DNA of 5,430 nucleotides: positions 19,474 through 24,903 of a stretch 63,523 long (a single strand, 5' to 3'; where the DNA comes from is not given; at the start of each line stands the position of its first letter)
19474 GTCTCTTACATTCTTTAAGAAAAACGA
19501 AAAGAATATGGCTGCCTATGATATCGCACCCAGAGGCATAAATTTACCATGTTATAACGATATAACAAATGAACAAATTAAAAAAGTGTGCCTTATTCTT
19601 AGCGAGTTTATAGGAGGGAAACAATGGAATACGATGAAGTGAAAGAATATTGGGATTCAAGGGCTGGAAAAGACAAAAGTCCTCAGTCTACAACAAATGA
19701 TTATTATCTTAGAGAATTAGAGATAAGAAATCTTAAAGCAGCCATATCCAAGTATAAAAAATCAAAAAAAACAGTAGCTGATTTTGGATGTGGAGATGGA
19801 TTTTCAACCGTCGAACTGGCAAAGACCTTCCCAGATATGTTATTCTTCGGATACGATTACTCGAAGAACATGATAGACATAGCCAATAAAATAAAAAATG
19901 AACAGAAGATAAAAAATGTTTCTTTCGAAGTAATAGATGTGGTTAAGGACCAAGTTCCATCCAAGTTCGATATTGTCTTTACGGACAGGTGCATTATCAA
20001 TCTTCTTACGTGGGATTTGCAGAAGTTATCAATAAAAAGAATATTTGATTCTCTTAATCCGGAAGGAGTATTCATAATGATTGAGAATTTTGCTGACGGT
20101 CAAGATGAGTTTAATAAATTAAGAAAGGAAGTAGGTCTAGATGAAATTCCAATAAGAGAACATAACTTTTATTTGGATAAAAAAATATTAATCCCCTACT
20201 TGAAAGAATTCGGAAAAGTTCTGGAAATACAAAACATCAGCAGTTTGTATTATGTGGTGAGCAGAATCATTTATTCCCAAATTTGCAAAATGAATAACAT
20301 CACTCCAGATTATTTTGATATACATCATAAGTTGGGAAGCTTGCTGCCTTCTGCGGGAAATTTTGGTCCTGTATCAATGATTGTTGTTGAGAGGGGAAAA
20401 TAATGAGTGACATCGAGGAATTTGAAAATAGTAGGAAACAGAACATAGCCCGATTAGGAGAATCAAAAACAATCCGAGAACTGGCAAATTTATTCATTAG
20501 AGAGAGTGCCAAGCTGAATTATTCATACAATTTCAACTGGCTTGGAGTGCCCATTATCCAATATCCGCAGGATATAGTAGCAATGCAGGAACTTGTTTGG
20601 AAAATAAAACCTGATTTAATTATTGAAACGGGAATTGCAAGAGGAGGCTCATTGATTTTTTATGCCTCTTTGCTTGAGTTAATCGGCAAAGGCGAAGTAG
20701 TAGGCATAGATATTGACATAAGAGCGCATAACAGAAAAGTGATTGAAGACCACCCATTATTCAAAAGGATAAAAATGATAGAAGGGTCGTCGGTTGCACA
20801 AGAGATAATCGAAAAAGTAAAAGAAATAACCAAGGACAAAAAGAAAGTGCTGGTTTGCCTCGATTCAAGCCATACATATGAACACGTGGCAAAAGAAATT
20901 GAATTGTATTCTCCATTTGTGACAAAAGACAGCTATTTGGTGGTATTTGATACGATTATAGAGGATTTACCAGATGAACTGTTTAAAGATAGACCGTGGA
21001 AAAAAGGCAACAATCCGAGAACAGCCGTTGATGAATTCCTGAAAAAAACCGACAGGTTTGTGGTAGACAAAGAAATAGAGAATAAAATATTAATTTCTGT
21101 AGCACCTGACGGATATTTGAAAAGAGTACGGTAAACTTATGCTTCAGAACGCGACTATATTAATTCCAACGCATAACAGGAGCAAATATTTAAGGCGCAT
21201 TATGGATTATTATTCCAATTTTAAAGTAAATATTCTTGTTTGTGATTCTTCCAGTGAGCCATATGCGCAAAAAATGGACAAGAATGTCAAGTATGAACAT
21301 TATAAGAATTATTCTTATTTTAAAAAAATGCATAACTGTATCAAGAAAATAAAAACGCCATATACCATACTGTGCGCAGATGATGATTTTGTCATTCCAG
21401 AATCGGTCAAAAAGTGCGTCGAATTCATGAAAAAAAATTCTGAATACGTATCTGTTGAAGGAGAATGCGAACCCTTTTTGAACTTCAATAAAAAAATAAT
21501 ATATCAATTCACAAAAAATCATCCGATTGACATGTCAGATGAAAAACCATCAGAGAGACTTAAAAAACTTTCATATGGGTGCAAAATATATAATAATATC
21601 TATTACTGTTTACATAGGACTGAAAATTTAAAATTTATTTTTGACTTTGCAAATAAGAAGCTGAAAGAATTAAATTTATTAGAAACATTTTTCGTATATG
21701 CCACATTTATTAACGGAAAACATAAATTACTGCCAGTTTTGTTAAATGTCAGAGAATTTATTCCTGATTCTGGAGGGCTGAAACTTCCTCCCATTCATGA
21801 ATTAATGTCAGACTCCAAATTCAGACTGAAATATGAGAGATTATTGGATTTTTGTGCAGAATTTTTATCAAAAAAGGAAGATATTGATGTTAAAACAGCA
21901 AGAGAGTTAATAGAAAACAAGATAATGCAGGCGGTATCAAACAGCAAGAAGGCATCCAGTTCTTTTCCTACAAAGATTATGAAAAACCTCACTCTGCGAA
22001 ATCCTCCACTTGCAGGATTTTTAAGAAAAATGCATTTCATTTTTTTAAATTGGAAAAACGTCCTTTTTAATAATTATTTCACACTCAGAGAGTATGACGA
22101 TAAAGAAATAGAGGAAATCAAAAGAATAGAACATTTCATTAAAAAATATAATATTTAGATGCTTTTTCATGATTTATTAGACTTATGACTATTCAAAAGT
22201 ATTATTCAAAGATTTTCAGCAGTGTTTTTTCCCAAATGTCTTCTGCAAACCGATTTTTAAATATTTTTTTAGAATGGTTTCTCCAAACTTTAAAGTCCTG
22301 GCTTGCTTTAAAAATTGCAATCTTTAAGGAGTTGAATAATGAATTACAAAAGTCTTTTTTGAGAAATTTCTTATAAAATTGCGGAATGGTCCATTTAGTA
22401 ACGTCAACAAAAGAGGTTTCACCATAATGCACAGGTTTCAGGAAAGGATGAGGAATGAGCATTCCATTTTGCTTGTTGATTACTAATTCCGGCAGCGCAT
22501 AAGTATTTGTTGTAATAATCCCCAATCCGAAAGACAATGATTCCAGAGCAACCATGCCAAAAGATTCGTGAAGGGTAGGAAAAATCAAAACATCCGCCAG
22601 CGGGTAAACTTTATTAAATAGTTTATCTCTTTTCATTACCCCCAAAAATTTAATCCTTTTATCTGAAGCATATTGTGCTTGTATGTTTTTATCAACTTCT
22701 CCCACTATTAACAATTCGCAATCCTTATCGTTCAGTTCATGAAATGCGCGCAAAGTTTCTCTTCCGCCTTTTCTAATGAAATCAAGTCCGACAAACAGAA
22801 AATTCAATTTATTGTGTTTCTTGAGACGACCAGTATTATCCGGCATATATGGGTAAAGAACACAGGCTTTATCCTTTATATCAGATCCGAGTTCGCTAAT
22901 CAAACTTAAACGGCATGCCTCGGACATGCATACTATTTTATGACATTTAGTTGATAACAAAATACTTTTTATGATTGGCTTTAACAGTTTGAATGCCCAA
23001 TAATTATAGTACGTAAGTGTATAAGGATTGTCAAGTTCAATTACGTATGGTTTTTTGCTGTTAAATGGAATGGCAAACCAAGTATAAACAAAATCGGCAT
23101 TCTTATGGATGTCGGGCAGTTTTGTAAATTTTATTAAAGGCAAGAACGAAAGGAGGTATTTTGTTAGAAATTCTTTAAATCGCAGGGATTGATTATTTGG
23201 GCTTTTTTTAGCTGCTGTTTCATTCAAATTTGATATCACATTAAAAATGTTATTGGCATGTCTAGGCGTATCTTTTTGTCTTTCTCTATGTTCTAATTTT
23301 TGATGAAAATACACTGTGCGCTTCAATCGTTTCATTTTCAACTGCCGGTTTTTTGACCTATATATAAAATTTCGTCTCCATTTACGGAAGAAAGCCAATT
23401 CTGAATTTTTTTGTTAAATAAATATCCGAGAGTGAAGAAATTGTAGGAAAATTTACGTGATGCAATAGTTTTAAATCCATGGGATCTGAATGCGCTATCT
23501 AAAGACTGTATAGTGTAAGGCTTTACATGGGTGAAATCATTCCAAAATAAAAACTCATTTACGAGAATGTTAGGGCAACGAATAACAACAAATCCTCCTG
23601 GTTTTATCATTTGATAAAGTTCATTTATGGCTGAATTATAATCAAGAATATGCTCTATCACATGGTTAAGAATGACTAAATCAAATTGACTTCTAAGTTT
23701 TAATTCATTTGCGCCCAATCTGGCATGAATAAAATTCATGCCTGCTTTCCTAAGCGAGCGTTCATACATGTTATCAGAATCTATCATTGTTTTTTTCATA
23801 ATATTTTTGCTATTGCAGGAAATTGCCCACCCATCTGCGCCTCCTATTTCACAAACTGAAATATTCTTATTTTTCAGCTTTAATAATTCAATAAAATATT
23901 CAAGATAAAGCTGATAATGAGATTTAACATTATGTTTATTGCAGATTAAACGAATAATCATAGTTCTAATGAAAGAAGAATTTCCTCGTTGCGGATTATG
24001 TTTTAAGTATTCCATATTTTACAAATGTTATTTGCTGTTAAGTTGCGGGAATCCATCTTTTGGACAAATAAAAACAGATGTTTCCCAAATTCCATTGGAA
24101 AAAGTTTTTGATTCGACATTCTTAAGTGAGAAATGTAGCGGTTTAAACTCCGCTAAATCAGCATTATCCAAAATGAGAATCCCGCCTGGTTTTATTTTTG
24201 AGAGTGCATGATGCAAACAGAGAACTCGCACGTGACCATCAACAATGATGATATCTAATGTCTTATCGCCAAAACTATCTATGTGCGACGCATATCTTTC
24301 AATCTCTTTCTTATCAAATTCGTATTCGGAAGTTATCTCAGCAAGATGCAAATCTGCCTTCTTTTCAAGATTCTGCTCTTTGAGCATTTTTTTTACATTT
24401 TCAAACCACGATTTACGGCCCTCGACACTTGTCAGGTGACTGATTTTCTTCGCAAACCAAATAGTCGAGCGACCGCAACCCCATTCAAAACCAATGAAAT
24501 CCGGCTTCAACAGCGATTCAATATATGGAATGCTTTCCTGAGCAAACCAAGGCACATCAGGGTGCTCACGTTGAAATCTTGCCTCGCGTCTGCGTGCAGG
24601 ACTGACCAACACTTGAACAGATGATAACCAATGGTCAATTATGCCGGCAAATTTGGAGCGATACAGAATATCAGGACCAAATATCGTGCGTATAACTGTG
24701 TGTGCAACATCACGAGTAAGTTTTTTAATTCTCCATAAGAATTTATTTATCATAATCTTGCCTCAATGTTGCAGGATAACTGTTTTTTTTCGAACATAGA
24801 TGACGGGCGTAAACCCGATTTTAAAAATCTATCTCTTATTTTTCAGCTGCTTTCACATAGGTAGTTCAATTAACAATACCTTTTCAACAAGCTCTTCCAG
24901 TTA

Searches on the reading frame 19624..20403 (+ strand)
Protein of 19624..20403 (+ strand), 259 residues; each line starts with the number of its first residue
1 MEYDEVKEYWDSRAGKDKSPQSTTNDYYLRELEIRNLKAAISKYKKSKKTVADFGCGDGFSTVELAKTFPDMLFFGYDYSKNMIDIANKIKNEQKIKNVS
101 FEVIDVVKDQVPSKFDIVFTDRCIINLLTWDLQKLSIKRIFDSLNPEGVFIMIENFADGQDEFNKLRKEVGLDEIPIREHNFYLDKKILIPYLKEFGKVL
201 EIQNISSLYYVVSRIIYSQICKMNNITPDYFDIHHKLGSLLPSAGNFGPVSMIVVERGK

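Call 65: search_protein_families(library=pfam, proteins=[window:19624-20403:+], max_evalue=0.001)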
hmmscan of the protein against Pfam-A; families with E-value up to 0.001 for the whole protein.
window:19624-20403:+ (259 aa): 13 families
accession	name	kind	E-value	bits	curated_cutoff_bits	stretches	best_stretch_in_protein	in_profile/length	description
PF13847.12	Methyltransf_31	-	4.9e-18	65.7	27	1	46-154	2-111/145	Methyltransferase domain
PF13649.12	Methyltransf_25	-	4.3e-13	50.2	27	1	51-148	1-97/97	Methyltransferase domain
PF08242.18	Methyltransf_12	-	1.1e-09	39.3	30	1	53-150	2-98/98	Methyltransferase domain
PF08241.18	Methyltransf_11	-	9.7e-09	36.2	21.2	1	53-152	2-95/95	Methyltransferase domain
PF05175.20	MTS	-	5e-08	33.2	23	1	46-155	30-141/170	Methyltransferase small domain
PF02390.23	Methyltransf_4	-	8.4e-08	32.3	24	1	48-105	2-59/173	Putative methyltransferase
PF13489.12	Methyltransf_23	-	7.5e-07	29.5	27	1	31-157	6-121/164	Methyltransferase domain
PF00891.24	Methyltransf_2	-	9.3e-06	25.6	22.3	1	49-161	64-173/210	O-methyltransferase domain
PF06325.19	PrmA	-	3e-05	24.1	22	1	40-152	154-258/296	Ribosomal protein L11 methyltransferase (PrmA)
PF24675.1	NpmA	-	0.00024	20.9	60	1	43-94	19-71/214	16S rRNA (adenine(1408)-N(1))-methyltransferase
PF13679.12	Methyltransf_32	-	0.00061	20.2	27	1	42-114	18-101/143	Methyltransferase domain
PF05891.18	Methyltransf_PK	-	0.00068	19.7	27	1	34-166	42-174/218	AdoMet dependent proline di-methyltransferase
PF03848.20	TehB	-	0.001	19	20.4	0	25-127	6-108/193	Tellurite resistance protein TehB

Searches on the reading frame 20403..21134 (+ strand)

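Call 65: search_protein_families(library=pfam, proteins=[window:20403-21134:+], max_evalue=0.001)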
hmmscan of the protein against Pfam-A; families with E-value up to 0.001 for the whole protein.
window:20403-21134:+ (243 aa): 2 families
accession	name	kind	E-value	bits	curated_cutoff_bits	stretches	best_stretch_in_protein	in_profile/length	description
PF04989.18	RMNT_CmcI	-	4e-92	308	23.2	1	39-242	2-206/206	Rhamnosyl O-methyltransferase/CmcI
PF13578.12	Methyltransf_24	-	1.5e-10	42.3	26.3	1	74-181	1-102/105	Methyltransferase domain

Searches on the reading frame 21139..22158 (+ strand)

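Call 65: search_protein_families(library=pfam, proteins=[window:21139-22158:+], max_evalue=0.001)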
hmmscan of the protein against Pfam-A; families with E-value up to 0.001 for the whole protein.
window:21139-22158:+ (339 aa): 1 family
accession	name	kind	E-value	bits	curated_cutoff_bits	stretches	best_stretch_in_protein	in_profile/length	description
PF00535.33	Glycos_transf_2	-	9.5e-09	35.8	23.3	1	6-104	1-111/168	Glycosyl transferase family 2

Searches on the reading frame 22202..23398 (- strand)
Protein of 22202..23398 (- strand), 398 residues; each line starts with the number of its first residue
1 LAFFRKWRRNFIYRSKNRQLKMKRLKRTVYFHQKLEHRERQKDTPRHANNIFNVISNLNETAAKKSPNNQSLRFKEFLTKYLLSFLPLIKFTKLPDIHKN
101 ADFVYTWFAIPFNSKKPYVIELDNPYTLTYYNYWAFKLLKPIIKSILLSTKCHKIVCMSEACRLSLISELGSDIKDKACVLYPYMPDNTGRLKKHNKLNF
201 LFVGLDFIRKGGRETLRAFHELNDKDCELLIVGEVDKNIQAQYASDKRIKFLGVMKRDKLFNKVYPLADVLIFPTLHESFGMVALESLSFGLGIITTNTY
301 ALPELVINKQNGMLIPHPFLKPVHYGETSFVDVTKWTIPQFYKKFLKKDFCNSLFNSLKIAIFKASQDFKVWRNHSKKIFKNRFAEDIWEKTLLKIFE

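Call 65: search_protein_families(library=pfam, proteins=[window:22202-23398:-], max_evalue=0.001)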
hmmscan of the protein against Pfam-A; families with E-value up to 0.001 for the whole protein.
window:22202-23398:- (398 aa): 3 families
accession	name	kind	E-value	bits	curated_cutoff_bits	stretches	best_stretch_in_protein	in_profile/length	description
PF13692.12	Glyco_trans_1_4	-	6.9e-19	69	27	1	199-316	3-125/142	Glycosyl transferases group 1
PF00534.26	Glycos_transf_1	-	1e-18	67.9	26.4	1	193-317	11-142/172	Glycosyl transferases group 1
PF20706.3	GT4-conflict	-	0.00046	19.7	26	1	178-299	174-313/385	Family 4 Glycosyltransferase in conflict systems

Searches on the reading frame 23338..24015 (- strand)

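Call 65: search_protein_families(library=pfam, proteins=[window:23338-24015:-], max_evalue=0.001)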
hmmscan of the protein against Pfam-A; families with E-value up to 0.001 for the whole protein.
window:23338-24015:- (225 aa): 5 families
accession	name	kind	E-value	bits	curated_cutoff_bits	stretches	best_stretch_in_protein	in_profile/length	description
PF13489.12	Methyltransf_23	-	7.8e-17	61.9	27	1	39-184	11-162/164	Methyltransferase domain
PF08241.18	Methyltransf_11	-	6.3e-09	36.8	21.2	1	58-145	4-95/95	Methyltransferase domain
PF08242.18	Methyltransf_12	-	2.3e-06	28.7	30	1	100-142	58-97/98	Methyltransferase domain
PF13847.12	Methyltransf_31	-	6.8e-06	26.3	27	1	76-149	39-113/145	Methyltransferase domain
PF13649.12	Methyltransf_25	-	3.5e-05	24.8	27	1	54-141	1-97/97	Methyltransferase domain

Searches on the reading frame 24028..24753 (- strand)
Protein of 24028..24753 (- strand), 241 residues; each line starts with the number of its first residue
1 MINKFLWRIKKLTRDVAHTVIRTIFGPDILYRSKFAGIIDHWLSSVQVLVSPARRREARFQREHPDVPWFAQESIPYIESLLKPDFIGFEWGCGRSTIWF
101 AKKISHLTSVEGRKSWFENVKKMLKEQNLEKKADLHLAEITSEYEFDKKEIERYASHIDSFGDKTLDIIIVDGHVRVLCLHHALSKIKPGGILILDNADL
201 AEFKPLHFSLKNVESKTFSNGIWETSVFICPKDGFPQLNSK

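Call 65: search_protein_families(library=pfam, proteins=[window:24028-24753:-], max_evalue=0.001)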
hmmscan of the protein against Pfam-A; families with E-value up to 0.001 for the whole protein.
window:24028-24753:- (241 aa): 1 family
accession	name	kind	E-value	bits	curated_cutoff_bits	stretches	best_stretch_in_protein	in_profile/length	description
PF13578.12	Methyltransf_24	-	2e-05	25.9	26.3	1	90-197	2-104/105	Methyltransferase domain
